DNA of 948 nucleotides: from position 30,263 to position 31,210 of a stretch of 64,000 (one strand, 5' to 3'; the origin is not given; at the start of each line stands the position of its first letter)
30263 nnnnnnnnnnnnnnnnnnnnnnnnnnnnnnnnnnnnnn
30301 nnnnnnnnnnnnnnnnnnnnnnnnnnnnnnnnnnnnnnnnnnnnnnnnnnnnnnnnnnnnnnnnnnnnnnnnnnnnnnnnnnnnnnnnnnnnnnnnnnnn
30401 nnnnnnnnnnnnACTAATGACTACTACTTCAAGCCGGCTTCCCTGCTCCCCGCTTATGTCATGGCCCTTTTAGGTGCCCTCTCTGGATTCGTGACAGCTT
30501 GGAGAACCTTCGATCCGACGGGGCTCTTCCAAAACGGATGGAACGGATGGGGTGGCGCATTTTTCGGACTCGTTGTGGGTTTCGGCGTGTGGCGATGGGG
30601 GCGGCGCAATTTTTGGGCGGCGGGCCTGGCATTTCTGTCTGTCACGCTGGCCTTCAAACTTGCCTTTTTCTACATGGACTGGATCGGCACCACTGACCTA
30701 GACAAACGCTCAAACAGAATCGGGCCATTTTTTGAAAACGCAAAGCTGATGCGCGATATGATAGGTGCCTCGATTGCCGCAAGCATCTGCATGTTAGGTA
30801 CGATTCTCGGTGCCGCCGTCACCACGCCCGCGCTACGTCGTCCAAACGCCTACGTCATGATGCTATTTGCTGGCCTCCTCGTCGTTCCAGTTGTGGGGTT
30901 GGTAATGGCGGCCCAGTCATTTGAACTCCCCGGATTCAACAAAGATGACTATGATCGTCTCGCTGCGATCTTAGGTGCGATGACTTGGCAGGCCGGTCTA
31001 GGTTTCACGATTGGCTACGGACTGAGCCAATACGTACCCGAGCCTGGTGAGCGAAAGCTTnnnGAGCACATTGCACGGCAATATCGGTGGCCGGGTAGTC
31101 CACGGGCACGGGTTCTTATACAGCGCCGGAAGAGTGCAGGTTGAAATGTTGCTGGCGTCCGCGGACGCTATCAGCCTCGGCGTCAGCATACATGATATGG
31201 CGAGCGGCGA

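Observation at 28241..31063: Phosphoesterase-caspase-membrane tri-domain protein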

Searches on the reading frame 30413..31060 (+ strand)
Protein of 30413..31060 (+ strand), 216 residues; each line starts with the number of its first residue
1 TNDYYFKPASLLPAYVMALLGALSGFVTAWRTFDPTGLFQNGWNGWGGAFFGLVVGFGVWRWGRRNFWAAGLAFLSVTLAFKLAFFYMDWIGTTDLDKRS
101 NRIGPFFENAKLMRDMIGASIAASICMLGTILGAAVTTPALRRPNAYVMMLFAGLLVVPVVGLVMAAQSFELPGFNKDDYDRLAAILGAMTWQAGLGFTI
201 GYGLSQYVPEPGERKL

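Call 49: search_protein_representatives(protein=window:30413-31060:+)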
Query: 216 residues. Proteins with E-value up to 0.001 (for the whole library): 25; up to 1e-10: 7; up to 1e-30: 1. The best 25 are listed.
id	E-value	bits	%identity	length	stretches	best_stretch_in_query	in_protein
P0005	4.0e-44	167.4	45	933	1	2-216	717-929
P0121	7.8e-30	120.7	45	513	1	3-182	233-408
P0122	1.0e-23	100.7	35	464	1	1-209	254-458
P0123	1.5e-19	87.1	36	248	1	1-210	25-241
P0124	1.4e-14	70.8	50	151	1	2-77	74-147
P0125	1.7e-11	60.7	31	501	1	2-210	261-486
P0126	2.5e-11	60.2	30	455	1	5-210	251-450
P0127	3.2e-10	56.6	30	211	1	18-211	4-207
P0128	1.2e-09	54.6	40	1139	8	127-172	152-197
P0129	3.2e-09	53.3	31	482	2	45-210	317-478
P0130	2.2e-06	44.0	36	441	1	4-210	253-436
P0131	3.1e-06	43.5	29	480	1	1-210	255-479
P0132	8.6e-06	42.0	31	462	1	2-208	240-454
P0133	1.6e-05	41.2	41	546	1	1-88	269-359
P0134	1.9e-05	40.9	31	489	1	3-210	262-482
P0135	2.0e-05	40.8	31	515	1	4-209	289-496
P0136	2.7e-05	40.4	36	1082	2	3-127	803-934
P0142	3.8e-04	36.7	38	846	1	3-86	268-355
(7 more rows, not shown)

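Call 50: search_protein_families(library=pfam, proteins=[P0121, P0122, P0125, P0126, P0129, P0131, P0133, P0135, P0136, P0142], max_evalue=0.001)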
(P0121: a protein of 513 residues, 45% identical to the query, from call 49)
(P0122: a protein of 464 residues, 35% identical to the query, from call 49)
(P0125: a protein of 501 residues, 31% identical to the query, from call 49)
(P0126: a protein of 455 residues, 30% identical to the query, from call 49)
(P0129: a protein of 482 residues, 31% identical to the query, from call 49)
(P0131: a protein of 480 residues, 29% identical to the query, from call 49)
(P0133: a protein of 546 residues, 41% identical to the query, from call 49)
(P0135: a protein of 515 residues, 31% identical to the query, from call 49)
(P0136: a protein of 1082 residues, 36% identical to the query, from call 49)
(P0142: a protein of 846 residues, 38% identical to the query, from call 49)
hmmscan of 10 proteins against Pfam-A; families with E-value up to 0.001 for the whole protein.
P0121 (513 aa): 1 family
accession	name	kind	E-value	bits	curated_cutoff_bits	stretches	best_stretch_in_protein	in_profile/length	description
PF00656.27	Peptidase_C14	-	2.5e-29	103.1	21.4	1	2-233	7-231/233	Caspase domain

P0122 (464 aa): 1 family
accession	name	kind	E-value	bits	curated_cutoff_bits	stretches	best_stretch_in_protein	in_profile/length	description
PF00656.27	Peptidase_C14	-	8.4e-30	104.6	21.4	1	18-258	2-233/233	Caspase domain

P0125 (501 aa): 1 family
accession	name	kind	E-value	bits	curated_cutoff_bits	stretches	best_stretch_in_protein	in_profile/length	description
PF00656.27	Peptidase_C14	-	1.9e-24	87.1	21.4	1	21-260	1-229/233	Caspase domain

P0126 (455 aa): 1 family
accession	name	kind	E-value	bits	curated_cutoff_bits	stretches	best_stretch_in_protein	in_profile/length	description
PF00656.27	Peptidase_C14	-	3.1e-38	132.2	21.4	1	9-249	1-231/233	Caspase domain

P0129 (482 aa): 1 family
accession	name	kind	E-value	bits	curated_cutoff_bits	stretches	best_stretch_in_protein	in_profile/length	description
PF00656.27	Peptidase_C14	-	1.4e-38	133.4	21.4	1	9-243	2-232/233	Caspase domain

P0131 (480 aa): 1 family
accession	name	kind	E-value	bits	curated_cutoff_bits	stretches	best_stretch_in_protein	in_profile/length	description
PF00656.27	Peptidase_C14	-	1.7e-25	90.5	21.4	1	11-259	2-233/233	Caspase domain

P0133 (546 aa): 1 family
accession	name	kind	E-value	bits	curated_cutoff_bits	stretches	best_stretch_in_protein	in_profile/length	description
PF00656.27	Peptidase_C14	-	2.7e-30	106.2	21.4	1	11-272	1-232/233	Caspase domain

P0135 (515 aa): 1 family
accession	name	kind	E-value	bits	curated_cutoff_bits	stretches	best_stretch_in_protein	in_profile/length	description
PF00656.27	Peptidase_C14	-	6.3e-26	91.9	21.4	1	11-290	1-233/233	Caspase domain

P0136 (1082 aa): 1 family
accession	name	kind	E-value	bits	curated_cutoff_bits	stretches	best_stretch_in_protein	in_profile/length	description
PF00656.27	Peptidase_C14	-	5.7e-26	92.1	21.4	1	532-800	1-228/233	Caspase domain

P0142 (846 aa): 3 families
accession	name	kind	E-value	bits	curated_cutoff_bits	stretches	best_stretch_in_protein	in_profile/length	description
PF00656.27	Peptidase_C14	-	1.7e-30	106.9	21.4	1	9-270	1-233/233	Caspase domain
PF13365.12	Trypsin_2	-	4.4e-06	27.9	27.6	1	656-812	2-140/144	Trypsin-like peptidase domain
PF00089.32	Trypsin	-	7.2e-06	26.4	20.6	1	633-845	11-220/220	Trypsin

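Call 68: find_encoding_contigs(protein=P0126, flank=6000, max_places=3)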
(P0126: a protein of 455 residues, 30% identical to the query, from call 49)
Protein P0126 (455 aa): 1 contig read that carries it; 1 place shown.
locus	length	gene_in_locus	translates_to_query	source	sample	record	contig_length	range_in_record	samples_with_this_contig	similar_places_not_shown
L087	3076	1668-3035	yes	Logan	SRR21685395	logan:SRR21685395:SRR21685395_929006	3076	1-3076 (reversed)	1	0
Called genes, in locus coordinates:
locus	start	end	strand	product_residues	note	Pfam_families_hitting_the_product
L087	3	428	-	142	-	?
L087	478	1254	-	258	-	-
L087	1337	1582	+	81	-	-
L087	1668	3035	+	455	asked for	PF00656:Peptidase_C14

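Call 69: find_encoding_contigs(protein=P0122, flank=6000, max_places=3)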
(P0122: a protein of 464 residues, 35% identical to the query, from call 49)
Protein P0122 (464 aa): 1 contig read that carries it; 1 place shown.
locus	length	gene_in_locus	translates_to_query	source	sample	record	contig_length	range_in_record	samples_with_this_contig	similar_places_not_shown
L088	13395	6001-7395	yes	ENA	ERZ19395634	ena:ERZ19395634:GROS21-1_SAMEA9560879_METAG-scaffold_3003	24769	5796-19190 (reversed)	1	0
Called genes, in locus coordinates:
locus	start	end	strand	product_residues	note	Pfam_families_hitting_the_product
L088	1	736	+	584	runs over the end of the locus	PF13520:AA_permease_2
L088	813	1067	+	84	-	-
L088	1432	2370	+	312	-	PF13428:TPR_14 (faint), PF00515:TPR_1, PF07719:TPR_2, PF13181:TPR_8 (faint), PF13424:TPR_12 (faint), PF13371:TPR_9 (weak), PF13414:TPR_11, PF13432:TPR_16 (weak), +4 more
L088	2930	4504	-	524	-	PF00732:GMC_oxred_N (faint), PF00890:FAD_binding_2 (weak), PF01266:DAO (weak), PF13450:NAD_binding_8 (weak), PF05199:GMC_oxred_C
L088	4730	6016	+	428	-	-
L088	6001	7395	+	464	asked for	PF00656:Peptidase_C14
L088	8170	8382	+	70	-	-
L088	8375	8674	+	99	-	-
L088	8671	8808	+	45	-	-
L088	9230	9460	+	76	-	-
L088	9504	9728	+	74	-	PF03459:TOBE (weak)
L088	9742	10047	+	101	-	-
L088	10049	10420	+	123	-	-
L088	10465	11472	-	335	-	PF03193:RsgA_GTPase, PF01926:MMR_HSR1 (weak)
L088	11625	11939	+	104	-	PF00166:Cpn10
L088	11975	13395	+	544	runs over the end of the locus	PF00118:Cpn60_TCP1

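Call 86: predict_structure(alignment_id=A3)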
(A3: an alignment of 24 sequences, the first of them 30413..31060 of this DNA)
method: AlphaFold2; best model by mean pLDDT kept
length: 216 residues; sequences in the alignment: 24
mean_pLDDT: 90.1   pTM: 0.86
mean pLDDT of the five models: 90.1, 88.4, 87.8, 87.4, 86.6
residues with pLDDT >= 90: 150; 70-90: 56; 50-70: 7; < 50: 3
segments of 3 or more residues with pLDDT < 50: 1-3
pLDDT, mean of each block of 10 residues (from residue 1): 61 97 97 92 93 97 93 97 95 78 83 91 94 90 89 91 91 92 96 96 89 76
secondary structure, 60 per line:
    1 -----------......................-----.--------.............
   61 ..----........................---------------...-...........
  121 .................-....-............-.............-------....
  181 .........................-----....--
elements in order: H12-32 H48-62 H67-90 H110-137 H139-142 H144-155 H157-169 H177-205 H211-214

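Call 89: fold_search(model_id=the predicted structure, library=pdb)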
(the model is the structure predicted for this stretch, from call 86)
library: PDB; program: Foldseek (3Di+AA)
matches with E <= 10: 529; with E <= 0.001: 0
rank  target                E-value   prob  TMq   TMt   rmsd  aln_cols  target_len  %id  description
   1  8r96_E                9.1e-02  0.89  0.35  0.29   9.2       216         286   13  Crystal structure of the cryorhodopsin CryoR2 at pH 4.6, type A crystals (released 2024-12-11)
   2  8r96_A                1.2e-01  0.84  0.35  0.29   9.0       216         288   14  Crystal structure of the cryorhodopsin CryoR2 at pH 4.6, type A crystals (released 2024-12-11)
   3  8r96_D                1.3e-01  0.84  0.35  0.29   9.1       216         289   14  Crystal structure of the cryorhodopsin CryoR2 at pH 4.6, type A crystals (released 2024-12-11)
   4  8r97_F                1.4e-01  0.84  0.34  0.28   9.1       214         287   12  Crystal structure of the cryorhodopsin CryoR2 at pH 4.6, type B crystals, non-illuminated state (released 2024-12-11)
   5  8r97_B                1.5e-01  0.80  0.32  0.27   9.7       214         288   12  Crystal structure of the cryorhodopsin CryoR2 at pH 4.6, type B crystals, non-illuminated state (released 2024-12-11)
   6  8r96_C                1.9e-01  0.77  0.35  0.29   9.0       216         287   13  Crystal structure of the cryorhodopsin CryoR2 at pH 4.6, type A crystals (released 2024-12-11)
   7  8r96_B                1.9e-01  0.75  0.35  0.29   9.1       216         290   13  Crystal structure of the cryorhodopsin CryoR2 at pH 4.6, type A crystals (released 2024-12-11)
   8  8r0k_A                2.0e-01  0.28  0.23  0.20  16.9       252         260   11  Cryo-EM structure of the microbial rhodopsin CryoR1 at pH 4.3 in detergent (released 2025-05-14)
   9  6tk1                  2.3e-01  0.54  0.31  0.27  10.6       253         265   13  Femtosecond to millisecond structural changes in a light-driven sodium pump: 20ms structure of KR2 with extrapolated, li (released 2020-05-27)
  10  8r0p_A                2.3e-01  0.16  0.20  0.17  15.7       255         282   12  Cryo-EM structure of the microbial rhodopsin CryoR2 at pH 8.0 in detergent (released 2025-05-14)
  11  8r98_A                2.4e-01  0.75  0.36  0.30   8.9       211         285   14  Crystal structure of the cryorhodopsin CryoR2 at pH 4.6, type B crystals, illuminated state (released 2024-12-11)
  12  6rko_B                3.1e-01  0.25  0.24  0.17  11.4       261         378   14  Cryo-EM structure of the E. coli cytochrome bd-I oxidase at 2.68 A resolution (released 2019-10-16)
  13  9oq0_B                3.7e-01  0.54  0.34  0.28  15.3       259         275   14  Structure of the sweet receptor bound to sucralose in the compact state, transmembrane domain (released 2025-08-27)
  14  6ybz_A                4.0e-01  0.47  0.32  0.28  11.7       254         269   12  Crystal structure of the D116N mutant of the light-driven sodium pump KR2 in the pentameric form, pH 8.0 (released 2020-04-08)
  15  6ybz_D                4.2e-01  0.44  0.32  0.28  11.6       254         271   12  Crystal structure of the D116N mutant of the light-driven sodium pump KR2 in the pentameric form, pH 8.0 (released 2020-04-08)
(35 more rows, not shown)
